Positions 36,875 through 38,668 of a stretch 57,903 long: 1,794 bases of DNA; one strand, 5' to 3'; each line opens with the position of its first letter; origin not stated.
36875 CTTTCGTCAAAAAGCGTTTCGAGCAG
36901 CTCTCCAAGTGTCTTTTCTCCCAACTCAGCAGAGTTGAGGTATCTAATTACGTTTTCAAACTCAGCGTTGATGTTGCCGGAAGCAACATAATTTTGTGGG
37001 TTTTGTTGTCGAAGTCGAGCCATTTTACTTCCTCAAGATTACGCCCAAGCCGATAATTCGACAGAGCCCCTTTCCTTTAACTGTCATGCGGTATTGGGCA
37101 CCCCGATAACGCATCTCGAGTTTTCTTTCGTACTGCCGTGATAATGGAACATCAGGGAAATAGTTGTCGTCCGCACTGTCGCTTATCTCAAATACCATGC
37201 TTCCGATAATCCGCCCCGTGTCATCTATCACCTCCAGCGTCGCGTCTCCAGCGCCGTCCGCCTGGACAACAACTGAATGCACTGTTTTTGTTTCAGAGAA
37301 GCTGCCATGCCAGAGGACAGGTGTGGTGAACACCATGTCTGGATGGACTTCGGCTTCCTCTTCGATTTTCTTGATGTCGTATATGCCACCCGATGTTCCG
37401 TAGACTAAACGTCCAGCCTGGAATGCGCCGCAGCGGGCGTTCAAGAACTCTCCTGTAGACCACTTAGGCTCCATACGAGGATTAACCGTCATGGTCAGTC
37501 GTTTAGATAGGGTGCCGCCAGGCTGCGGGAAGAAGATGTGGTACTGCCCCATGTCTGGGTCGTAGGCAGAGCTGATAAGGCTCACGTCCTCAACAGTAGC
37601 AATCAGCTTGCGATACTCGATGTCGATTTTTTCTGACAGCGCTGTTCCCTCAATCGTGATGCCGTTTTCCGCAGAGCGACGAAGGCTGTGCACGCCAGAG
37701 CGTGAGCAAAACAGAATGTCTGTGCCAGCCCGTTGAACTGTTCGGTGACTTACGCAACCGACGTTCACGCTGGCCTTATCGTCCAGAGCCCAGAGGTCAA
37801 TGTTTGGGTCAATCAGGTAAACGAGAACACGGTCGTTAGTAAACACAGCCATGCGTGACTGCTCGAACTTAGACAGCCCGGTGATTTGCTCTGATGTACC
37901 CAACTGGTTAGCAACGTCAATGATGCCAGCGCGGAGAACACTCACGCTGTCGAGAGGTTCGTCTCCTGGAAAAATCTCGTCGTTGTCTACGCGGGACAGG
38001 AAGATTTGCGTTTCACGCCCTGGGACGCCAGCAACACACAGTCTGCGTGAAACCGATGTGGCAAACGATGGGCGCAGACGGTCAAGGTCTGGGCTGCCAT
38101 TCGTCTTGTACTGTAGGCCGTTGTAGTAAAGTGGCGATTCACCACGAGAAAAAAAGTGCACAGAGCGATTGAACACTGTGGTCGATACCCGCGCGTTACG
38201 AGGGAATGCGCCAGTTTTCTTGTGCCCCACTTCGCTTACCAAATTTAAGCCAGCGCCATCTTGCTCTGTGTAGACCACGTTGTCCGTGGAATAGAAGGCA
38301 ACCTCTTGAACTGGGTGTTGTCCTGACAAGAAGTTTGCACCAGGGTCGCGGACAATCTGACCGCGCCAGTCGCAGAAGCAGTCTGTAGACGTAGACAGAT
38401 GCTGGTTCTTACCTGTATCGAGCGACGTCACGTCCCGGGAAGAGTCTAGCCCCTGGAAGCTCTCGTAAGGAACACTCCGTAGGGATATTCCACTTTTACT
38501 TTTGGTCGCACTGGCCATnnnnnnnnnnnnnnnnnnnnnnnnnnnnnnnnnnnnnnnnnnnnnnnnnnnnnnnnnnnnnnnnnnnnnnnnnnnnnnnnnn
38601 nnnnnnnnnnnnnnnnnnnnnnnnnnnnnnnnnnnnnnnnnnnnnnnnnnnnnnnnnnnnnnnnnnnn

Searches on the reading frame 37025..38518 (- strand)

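Call 11: search_protein_families(library=phrogs, proteins=[window:37025-38518:-], max_evalue=0.001)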
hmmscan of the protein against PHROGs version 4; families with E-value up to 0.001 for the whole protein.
window:37025-38518:- (497 aa): 1 family
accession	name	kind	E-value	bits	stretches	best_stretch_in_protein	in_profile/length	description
phrog_5107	-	lysis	2.1e-10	40.6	1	144-417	167-434/533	amidase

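Call 12: search_protein_families(library=pfam, proteins=[window:37025-38518:-], max_evalue=0.001)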
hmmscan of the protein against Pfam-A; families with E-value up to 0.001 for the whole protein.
window:37025-38518:- (497 aa): 0 families
